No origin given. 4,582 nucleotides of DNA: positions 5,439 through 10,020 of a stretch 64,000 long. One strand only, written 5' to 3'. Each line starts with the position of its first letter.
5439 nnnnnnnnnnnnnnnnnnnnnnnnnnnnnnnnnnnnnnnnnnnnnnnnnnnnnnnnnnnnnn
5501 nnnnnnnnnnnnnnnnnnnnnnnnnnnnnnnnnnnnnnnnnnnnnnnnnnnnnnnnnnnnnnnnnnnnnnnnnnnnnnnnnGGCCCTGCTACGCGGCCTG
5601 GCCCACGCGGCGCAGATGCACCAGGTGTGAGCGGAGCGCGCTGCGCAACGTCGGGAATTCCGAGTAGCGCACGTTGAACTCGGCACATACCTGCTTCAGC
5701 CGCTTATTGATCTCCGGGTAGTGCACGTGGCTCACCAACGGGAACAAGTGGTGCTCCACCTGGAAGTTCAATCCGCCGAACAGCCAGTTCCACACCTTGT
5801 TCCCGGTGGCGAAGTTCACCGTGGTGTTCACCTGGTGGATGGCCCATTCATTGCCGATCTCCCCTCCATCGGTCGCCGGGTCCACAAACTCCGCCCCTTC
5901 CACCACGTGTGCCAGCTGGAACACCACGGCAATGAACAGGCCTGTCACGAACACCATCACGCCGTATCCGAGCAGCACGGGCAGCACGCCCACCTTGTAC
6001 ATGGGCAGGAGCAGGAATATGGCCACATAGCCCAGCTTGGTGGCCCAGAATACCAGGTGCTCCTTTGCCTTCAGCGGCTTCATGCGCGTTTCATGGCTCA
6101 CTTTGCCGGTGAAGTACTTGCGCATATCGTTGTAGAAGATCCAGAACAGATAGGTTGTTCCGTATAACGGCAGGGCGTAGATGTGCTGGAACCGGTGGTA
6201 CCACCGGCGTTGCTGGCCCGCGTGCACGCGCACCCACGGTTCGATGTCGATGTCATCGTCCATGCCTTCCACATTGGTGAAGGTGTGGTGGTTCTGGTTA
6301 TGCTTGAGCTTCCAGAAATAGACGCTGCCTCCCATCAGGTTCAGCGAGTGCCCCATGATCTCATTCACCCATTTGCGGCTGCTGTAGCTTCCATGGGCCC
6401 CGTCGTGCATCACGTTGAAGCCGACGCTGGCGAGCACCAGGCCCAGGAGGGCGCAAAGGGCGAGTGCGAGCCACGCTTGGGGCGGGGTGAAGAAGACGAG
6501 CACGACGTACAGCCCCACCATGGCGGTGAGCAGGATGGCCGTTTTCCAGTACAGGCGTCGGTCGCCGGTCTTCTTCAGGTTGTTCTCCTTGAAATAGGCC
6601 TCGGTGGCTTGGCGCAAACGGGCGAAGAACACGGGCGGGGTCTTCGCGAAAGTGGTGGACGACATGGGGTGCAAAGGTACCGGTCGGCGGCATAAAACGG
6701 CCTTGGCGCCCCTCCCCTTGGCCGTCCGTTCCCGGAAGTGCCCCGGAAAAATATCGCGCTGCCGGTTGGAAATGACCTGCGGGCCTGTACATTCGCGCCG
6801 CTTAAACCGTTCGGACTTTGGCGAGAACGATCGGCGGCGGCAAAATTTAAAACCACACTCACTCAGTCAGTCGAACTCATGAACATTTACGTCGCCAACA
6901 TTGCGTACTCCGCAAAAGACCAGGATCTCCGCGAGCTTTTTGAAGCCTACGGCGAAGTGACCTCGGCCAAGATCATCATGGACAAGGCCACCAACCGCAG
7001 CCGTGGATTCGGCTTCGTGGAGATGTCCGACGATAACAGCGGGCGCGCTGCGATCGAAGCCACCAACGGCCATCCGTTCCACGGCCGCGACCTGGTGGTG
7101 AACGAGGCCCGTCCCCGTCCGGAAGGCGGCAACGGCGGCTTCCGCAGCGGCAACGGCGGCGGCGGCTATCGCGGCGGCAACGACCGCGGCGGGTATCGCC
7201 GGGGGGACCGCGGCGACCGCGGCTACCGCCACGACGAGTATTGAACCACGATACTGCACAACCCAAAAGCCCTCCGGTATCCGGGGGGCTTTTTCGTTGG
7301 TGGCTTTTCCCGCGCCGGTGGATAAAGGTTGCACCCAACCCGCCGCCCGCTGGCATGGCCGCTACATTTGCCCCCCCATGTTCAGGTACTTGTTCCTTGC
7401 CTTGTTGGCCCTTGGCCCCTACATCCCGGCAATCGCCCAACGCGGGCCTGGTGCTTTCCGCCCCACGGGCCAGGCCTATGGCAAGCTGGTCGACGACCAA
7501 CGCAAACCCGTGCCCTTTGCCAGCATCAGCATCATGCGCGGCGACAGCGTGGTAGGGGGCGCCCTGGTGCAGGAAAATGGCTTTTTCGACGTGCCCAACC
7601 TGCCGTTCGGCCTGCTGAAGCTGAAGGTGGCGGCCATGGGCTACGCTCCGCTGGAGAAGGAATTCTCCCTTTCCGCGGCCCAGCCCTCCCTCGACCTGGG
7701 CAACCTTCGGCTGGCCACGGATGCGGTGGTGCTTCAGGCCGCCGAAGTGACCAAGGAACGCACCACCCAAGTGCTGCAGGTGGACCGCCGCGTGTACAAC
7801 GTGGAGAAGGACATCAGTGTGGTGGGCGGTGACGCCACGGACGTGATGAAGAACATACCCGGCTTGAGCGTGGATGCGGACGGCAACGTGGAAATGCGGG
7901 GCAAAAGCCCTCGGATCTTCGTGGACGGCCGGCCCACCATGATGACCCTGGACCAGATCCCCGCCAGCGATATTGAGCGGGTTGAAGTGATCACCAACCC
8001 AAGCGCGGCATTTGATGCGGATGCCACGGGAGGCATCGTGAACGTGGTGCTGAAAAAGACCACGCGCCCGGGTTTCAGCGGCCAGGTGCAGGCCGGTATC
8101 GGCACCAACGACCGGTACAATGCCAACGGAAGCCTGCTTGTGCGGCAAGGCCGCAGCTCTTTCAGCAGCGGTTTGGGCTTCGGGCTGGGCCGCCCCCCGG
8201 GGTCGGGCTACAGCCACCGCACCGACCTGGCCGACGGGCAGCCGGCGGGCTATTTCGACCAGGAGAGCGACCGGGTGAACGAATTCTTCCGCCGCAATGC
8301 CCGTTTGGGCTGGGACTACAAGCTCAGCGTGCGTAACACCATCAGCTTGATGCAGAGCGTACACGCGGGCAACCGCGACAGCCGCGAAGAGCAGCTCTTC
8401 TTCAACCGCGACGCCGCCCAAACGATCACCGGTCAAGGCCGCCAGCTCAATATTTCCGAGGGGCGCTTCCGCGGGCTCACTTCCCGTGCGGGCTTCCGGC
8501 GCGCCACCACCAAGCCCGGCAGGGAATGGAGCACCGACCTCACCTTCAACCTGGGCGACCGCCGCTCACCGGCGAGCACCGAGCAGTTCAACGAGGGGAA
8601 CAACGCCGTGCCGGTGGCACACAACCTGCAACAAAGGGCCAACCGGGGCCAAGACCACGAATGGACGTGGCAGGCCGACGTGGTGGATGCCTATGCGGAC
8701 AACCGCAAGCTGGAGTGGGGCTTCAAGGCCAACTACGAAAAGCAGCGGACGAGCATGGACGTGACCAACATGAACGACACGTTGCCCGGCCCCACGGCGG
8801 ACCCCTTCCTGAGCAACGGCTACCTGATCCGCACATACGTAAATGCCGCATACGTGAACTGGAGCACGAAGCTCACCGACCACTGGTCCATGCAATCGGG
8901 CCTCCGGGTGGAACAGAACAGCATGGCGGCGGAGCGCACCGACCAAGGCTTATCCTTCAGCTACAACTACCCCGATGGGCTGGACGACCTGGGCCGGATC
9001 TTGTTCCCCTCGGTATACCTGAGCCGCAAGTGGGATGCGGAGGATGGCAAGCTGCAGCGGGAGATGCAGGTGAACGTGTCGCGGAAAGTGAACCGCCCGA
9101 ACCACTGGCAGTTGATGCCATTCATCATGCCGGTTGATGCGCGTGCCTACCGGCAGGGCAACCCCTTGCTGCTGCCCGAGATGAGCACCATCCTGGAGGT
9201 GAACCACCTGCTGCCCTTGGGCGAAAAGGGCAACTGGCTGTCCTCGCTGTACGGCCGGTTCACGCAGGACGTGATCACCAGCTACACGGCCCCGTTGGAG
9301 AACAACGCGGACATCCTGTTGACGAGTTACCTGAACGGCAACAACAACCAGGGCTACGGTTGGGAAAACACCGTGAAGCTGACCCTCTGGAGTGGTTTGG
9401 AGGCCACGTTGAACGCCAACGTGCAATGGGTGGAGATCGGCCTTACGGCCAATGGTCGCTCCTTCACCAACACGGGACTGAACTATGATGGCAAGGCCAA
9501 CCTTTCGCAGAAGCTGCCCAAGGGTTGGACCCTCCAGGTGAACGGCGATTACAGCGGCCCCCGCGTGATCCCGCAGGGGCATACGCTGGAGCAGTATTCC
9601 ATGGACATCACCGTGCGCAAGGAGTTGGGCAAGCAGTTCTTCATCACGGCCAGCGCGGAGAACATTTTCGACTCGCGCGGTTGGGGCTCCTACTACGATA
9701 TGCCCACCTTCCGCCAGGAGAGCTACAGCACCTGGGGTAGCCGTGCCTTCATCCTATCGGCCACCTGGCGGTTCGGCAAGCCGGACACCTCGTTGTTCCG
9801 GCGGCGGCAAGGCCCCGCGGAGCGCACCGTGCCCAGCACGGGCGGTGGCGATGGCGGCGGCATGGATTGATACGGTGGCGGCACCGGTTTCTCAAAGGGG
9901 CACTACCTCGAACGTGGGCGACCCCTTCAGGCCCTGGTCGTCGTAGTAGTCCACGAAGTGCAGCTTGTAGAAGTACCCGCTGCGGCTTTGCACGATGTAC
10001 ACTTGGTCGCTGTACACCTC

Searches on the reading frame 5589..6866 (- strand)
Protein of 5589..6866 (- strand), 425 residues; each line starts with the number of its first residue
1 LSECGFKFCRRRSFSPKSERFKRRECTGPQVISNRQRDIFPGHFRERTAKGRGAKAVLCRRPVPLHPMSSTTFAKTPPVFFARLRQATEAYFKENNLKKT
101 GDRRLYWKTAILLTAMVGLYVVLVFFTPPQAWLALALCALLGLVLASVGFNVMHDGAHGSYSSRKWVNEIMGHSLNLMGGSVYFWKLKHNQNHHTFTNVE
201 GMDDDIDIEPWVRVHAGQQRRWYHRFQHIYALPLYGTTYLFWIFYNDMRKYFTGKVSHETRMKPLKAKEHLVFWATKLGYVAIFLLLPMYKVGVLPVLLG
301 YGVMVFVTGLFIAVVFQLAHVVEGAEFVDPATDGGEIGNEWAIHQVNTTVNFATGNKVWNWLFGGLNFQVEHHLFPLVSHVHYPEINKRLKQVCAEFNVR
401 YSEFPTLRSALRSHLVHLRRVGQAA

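Call 52: search_protein_families(library=pfam, proteins=[window:5589-6866:-], max_evalue=0.0001)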
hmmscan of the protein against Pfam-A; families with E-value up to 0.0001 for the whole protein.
window:5589-6866:- (425 aa): 1 family
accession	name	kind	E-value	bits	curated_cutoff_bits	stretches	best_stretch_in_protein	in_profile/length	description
PF00487.30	FA_desaturase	-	5.6e-40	138.1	29.7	1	131-404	2-252/253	Fatty acid desaturase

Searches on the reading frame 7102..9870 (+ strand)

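Call 52: search_protein_families(library=pfam, proteins=[window:7102-9870:+], max_evalue=0.0001)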
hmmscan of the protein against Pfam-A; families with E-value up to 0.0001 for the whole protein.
window:7102-9870:+ (922 aa): 4 families
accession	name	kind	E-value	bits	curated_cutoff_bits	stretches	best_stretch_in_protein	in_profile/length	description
PF14905.12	OMP_b-brl_3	-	4.6e-70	237.2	27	1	470-889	4-408/408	Outer membrane protein beta-barrel family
PF07715.20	Plug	-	6e-09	36.8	23.9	1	243-312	23-107/107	TonB-dependent Receptor Plug Domain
PF13620.12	CarboxypepD_reg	-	5.6e-07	30.3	32.3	1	127-196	4-75/82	Carboxypeptidase regulatory-like domain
PF13715.12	CarbopepD_reg_2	-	9.4e-06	26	32.2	1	127-194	3-68/88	CarboxypepD_reg-like domain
